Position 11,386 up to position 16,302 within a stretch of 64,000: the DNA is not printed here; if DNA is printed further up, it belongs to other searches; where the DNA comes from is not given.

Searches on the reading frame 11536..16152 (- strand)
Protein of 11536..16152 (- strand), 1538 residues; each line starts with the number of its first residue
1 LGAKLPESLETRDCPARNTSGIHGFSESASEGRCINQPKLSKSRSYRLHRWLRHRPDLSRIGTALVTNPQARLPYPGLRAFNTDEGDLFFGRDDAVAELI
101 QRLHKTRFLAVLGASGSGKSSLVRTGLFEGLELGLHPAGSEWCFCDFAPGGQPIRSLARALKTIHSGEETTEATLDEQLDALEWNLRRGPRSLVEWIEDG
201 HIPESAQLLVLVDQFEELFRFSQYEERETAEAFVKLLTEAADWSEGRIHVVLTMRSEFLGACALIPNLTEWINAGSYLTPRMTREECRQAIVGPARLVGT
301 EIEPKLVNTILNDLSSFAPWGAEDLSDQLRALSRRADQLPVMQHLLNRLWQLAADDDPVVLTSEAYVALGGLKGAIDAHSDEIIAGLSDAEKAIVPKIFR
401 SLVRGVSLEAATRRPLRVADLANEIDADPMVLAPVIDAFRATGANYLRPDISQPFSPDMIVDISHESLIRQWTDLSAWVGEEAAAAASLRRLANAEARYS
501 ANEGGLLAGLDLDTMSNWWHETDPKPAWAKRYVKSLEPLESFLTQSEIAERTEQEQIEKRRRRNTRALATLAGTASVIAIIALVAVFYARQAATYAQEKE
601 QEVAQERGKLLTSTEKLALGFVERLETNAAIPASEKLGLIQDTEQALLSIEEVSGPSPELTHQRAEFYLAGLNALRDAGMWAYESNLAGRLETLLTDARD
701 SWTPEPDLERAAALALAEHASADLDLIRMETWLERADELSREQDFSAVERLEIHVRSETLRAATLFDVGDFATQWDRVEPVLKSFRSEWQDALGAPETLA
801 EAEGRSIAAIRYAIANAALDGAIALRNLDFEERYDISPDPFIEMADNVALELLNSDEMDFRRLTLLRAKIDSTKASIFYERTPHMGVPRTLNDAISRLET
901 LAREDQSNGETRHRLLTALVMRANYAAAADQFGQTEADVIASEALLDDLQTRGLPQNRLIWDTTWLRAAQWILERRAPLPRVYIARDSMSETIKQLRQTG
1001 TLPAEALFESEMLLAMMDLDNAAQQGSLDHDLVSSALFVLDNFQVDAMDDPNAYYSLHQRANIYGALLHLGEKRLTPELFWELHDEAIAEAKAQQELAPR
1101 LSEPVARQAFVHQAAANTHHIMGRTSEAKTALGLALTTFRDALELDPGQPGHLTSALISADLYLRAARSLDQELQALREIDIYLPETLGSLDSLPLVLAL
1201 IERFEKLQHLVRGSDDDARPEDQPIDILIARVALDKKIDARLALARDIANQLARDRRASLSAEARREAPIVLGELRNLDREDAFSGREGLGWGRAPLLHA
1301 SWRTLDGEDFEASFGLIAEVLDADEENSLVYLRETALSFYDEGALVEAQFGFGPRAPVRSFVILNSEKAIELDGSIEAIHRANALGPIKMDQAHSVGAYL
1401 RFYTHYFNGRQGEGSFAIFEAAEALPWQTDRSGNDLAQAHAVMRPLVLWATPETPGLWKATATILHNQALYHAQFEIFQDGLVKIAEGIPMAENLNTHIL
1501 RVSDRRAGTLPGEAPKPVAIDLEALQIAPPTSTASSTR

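Call 5: search_protein_families(library=pfam, proteins=[window:11536-16152:-], max_evalue=0.01)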
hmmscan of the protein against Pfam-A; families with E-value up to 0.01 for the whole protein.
window:11536-16152:- (1538 aa): 4 families
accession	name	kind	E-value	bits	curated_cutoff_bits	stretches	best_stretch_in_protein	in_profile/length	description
PF20703.3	nSTAND1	-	5e-93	313.2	27.1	1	74-502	1-374/379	Novel STAND NTPase 1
PF25201.1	nSTAND6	-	2.1e-05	25.1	27.7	1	90-125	2-37/148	Novel STAND NTPase 6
PF13191.12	AAA_16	-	0.001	20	32.6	1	89-127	2-45/167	AAA ATPase domain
PF13401.12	AAA_22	-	0.0019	18.9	27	1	105-258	4-126/130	AAA domain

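Call 6: search_protein_families(library=padloc, proteins=[window:11536-16152:-], max_evalue=0.01)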
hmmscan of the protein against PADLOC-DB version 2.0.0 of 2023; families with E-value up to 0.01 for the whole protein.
window:11536-16152:- (1538 aa): 2 families
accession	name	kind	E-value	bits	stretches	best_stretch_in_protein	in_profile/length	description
PDLC04140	mad8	-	8.6e-06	23.5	1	88-238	4-137/314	mads_8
PDLC04135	mad3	-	0.0028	15.2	1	106-127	22-43/374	mads_3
